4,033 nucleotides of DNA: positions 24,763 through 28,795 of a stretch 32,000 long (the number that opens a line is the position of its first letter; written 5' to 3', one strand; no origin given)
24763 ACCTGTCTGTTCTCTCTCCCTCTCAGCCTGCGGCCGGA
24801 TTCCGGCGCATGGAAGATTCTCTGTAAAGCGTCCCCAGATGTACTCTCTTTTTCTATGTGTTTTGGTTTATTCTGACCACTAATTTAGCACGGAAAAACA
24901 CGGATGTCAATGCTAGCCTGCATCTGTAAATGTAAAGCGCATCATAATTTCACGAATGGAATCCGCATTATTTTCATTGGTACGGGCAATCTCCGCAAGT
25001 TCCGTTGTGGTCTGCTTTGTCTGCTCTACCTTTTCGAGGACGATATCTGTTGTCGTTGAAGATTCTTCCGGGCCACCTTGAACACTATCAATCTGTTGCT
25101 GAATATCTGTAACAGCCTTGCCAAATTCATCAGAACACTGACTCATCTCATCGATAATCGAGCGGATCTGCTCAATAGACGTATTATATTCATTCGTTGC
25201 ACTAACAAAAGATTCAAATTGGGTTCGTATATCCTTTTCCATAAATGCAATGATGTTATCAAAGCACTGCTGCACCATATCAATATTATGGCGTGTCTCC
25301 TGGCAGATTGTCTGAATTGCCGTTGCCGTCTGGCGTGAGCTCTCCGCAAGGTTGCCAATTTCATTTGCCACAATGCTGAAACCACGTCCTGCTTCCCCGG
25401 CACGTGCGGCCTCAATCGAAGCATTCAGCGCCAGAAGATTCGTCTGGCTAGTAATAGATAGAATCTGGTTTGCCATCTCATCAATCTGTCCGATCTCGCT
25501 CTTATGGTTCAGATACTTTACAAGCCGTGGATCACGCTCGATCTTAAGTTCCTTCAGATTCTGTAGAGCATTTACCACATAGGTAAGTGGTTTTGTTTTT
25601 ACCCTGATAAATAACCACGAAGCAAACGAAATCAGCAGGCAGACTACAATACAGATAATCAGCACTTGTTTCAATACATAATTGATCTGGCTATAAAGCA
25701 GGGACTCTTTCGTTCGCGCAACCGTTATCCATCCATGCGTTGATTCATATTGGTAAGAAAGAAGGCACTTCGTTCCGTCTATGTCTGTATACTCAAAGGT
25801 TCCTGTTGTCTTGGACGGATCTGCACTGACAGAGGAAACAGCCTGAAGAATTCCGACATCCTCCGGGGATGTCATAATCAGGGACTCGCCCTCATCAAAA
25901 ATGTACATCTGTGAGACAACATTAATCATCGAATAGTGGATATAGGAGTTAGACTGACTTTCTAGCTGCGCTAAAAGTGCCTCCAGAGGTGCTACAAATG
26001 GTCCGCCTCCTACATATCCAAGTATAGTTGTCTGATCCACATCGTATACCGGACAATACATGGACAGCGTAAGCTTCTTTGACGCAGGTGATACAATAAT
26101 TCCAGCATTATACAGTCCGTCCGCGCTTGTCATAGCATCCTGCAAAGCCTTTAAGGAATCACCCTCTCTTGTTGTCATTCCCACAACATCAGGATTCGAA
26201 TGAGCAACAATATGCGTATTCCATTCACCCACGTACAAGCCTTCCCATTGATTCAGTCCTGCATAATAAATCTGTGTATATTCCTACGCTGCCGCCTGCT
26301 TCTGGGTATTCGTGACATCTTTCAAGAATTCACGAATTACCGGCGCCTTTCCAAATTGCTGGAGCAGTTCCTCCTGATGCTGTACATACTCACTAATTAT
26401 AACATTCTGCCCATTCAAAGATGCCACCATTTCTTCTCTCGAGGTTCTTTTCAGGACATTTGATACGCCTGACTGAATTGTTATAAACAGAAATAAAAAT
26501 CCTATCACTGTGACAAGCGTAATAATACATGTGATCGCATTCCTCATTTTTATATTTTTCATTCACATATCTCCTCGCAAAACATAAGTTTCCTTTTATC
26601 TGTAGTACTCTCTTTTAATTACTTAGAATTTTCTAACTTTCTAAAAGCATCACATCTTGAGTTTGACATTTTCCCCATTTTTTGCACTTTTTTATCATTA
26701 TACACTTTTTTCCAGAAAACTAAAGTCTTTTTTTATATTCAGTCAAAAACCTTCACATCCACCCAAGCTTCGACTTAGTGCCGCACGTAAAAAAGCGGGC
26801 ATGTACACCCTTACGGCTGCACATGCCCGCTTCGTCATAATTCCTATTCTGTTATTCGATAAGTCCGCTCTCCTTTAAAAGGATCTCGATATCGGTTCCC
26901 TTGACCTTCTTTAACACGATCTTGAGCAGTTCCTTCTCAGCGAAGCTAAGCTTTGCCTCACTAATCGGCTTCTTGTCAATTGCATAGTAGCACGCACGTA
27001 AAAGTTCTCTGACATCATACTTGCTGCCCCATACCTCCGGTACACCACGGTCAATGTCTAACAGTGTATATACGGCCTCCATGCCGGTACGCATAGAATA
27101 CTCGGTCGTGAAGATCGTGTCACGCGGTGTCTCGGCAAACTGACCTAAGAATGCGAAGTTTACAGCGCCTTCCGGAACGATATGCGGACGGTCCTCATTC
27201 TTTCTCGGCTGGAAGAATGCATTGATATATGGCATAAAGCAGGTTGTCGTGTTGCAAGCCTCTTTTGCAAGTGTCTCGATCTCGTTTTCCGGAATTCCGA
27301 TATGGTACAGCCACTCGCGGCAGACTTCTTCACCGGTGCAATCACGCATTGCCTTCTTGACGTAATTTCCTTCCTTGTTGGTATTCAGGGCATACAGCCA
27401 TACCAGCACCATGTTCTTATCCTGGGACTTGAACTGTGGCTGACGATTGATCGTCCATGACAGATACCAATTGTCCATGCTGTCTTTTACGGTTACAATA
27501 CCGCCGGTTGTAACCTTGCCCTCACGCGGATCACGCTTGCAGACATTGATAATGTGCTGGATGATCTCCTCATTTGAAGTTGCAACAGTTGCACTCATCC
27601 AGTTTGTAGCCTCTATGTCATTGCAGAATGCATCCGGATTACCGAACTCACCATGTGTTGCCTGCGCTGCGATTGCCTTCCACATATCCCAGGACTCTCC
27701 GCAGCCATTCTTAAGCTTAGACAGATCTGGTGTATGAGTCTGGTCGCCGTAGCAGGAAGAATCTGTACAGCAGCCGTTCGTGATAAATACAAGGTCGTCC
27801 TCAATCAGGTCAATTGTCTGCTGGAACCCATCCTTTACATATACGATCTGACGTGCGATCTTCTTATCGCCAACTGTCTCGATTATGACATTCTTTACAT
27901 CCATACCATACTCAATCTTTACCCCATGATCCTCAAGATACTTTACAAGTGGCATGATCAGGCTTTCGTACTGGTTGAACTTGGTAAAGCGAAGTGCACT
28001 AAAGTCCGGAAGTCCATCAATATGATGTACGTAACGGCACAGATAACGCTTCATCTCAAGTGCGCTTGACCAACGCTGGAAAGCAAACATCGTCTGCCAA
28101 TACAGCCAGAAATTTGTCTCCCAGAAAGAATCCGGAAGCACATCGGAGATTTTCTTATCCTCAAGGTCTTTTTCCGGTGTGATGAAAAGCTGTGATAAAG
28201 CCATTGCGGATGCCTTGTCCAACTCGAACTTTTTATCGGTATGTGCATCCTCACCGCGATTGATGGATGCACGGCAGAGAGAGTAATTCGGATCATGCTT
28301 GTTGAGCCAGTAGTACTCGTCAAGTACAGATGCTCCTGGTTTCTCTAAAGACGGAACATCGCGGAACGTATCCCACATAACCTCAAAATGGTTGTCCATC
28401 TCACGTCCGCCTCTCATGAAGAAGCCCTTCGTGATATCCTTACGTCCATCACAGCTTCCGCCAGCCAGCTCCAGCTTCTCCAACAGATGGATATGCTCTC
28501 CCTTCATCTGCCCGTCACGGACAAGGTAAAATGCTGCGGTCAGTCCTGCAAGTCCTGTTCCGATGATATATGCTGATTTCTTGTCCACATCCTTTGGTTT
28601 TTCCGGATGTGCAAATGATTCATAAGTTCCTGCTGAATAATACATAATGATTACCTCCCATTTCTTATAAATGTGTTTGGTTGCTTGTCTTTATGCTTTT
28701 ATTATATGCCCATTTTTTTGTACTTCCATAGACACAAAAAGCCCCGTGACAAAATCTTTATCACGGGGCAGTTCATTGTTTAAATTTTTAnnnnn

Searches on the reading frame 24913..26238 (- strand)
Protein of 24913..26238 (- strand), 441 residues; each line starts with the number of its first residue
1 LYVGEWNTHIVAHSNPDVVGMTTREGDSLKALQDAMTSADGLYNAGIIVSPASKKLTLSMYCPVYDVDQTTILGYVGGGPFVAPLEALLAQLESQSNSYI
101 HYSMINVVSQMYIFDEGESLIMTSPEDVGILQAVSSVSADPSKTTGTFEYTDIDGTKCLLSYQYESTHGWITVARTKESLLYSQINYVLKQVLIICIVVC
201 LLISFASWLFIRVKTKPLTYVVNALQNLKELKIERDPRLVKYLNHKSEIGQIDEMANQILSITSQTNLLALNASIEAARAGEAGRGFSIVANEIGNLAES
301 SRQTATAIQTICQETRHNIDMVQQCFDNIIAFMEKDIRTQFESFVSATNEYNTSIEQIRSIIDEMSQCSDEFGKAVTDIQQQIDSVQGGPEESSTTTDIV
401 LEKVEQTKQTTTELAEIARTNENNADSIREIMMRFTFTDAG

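Call 78: search_protein_families(library=pfam, proteins=[window:24913-26238:-], max_evalue=0.00001)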
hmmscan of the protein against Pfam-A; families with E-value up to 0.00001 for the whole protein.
window:24913-26238:- (441 aa): 1 family
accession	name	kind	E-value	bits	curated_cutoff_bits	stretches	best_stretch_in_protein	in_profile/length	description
PF00015.26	MCPsignal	-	2.8e-28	99.3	34.6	1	249-386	32-168/172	Methyl-accepting chemotaxis protein (MCP) signalling domain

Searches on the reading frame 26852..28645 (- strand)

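Call 78: search_protein_families(library=pfam, proteins=[window:26852-28645:-], max_evalue=0.00001)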
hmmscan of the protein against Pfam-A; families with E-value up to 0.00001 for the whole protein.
window:26852-28645:- (597 aa): 2 families
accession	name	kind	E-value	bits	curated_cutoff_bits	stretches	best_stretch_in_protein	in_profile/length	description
PF06100.17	MCRA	-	2.2e-209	696.9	23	1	22-526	1-495/495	MCRA family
PF13450.12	NAD_binding_8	-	2.2e-06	28.3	21.9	1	27-74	1-42/68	NAD(P)-binding Rossmann-like domain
